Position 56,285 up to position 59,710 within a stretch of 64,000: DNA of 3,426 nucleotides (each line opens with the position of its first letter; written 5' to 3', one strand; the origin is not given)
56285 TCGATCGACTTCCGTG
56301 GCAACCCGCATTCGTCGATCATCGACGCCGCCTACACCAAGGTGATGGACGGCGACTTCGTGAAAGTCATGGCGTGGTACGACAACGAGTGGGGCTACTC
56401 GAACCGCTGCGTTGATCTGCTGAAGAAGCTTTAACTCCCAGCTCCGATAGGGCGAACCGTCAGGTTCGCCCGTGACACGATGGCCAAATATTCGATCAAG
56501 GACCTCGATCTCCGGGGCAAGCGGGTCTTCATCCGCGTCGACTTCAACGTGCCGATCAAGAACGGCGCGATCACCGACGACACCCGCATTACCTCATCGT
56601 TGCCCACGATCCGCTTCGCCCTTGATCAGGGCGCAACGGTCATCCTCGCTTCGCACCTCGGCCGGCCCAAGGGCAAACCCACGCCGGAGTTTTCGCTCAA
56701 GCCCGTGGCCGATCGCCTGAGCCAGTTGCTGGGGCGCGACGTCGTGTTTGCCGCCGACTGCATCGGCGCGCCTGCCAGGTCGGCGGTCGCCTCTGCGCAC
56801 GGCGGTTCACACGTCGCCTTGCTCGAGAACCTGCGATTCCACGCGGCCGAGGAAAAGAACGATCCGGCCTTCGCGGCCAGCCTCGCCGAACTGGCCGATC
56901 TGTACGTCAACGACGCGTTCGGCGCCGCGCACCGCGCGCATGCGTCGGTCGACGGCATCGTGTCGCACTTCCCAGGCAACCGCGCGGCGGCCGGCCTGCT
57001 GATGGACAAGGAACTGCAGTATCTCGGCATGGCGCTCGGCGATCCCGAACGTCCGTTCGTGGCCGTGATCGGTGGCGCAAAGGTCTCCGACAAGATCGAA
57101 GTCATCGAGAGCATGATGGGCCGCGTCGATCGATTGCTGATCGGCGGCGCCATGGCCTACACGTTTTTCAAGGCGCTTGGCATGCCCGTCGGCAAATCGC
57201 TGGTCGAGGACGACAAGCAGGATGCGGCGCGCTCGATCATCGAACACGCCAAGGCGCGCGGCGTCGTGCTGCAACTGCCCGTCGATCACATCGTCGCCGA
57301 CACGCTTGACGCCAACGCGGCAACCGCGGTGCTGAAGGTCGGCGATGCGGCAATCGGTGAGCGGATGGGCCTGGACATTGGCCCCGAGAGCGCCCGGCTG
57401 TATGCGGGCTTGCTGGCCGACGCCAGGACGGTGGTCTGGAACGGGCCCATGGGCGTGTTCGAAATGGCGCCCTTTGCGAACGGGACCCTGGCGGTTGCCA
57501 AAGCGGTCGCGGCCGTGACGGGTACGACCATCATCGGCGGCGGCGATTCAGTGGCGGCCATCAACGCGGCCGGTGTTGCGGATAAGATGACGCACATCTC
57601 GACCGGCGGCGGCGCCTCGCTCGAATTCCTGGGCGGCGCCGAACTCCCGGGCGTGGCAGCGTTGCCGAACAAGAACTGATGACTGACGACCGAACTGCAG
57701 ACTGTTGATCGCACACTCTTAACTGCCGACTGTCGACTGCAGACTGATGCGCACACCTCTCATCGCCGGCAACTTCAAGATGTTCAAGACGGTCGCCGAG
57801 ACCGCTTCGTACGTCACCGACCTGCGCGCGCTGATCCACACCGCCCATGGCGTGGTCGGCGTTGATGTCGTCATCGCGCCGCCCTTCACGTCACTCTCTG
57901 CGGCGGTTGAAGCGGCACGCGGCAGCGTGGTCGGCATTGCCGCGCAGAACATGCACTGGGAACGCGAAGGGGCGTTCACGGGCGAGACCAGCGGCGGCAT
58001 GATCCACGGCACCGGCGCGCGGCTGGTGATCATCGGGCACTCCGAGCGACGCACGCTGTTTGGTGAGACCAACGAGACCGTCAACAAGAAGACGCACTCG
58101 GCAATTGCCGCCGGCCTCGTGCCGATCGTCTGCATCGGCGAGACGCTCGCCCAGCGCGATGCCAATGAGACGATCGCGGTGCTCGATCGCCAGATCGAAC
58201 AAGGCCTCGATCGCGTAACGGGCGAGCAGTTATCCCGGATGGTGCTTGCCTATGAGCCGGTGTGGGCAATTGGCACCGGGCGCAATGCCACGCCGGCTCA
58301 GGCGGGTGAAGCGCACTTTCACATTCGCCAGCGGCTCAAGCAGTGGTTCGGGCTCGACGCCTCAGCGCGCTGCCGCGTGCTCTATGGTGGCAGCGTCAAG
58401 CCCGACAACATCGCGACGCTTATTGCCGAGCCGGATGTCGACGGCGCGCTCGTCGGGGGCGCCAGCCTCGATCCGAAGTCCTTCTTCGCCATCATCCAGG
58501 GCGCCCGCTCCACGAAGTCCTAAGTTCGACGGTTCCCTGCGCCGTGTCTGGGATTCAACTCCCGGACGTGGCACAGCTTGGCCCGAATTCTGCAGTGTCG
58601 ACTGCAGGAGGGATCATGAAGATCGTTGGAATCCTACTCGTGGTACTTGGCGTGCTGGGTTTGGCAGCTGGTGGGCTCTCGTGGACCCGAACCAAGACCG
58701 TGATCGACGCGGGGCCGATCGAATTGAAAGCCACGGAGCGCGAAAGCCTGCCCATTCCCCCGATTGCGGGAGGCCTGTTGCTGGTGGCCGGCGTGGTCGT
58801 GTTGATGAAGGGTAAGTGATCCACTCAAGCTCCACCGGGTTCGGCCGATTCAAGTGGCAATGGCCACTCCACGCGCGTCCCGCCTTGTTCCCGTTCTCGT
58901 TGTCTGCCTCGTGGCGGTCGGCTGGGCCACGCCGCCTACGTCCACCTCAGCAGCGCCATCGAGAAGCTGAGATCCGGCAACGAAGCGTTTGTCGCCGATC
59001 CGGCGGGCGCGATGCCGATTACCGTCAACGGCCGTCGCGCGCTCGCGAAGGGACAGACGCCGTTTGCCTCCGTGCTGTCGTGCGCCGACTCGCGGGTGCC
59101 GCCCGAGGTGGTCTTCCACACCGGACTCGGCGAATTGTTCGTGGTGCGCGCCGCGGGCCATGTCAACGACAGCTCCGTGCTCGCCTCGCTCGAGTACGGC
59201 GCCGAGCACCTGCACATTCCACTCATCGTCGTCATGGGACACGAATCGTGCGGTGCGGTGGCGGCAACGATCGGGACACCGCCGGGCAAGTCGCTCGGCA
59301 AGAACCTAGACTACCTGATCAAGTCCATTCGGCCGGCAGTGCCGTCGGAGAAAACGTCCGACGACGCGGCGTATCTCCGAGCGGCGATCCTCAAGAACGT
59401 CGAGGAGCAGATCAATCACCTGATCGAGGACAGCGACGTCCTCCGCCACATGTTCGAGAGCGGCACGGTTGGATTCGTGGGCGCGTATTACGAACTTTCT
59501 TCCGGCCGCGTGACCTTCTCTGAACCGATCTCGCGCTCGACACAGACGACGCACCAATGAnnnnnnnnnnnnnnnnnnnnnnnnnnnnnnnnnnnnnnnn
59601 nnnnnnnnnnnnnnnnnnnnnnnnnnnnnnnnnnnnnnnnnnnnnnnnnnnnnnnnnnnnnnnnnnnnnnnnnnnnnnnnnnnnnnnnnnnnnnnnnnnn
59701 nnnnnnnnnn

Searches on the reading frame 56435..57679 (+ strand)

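Call 21: search_protein_families(library=pfam, proteins=[window:56435-57679:+], max_evalue=0.00001)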
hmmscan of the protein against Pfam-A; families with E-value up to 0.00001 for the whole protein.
window:56435-57679:+ (414 aa): 1 family
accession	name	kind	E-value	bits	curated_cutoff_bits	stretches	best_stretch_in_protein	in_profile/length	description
PF00162.24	PGK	-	1.3e-154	515.3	27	1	21-401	1-378/379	Phosphoglycerate kinase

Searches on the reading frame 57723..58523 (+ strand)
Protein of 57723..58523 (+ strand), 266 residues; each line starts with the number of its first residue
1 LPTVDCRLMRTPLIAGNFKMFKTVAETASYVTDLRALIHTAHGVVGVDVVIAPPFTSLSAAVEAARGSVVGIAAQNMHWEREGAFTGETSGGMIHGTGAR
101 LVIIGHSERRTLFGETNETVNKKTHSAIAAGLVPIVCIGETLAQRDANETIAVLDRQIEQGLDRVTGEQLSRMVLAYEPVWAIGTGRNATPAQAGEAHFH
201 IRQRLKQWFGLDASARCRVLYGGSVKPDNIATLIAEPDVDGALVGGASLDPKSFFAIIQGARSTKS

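Call 21: search_protein_families(library=pfam, proteins=[window:57723-58523:+], max_evalue=0.00001)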
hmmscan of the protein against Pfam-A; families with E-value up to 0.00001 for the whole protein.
window:57723-58523:+ (266 aa): 1 family
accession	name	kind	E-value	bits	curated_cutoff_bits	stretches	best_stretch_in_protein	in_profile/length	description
PF00121.24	TIM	-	2e-89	299.7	20.1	1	12-260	1-244/245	Triosephosphate isomerase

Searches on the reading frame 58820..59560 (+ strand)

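Call 21: search_protein_families(library=pfam, proteins=[window:58820-59560:+], max_evalue=0.00001)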
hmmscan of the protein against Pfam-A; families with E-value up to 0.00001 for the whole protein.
window:58820-59560:+ (246 aa): 1 family
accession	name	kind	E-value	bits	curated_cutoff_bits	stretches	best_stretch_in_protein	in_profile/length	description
PF00484.24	Pro_CA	-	9.7e-38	130.3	25.7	1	84-231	2-156/156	Carbonic anhydrase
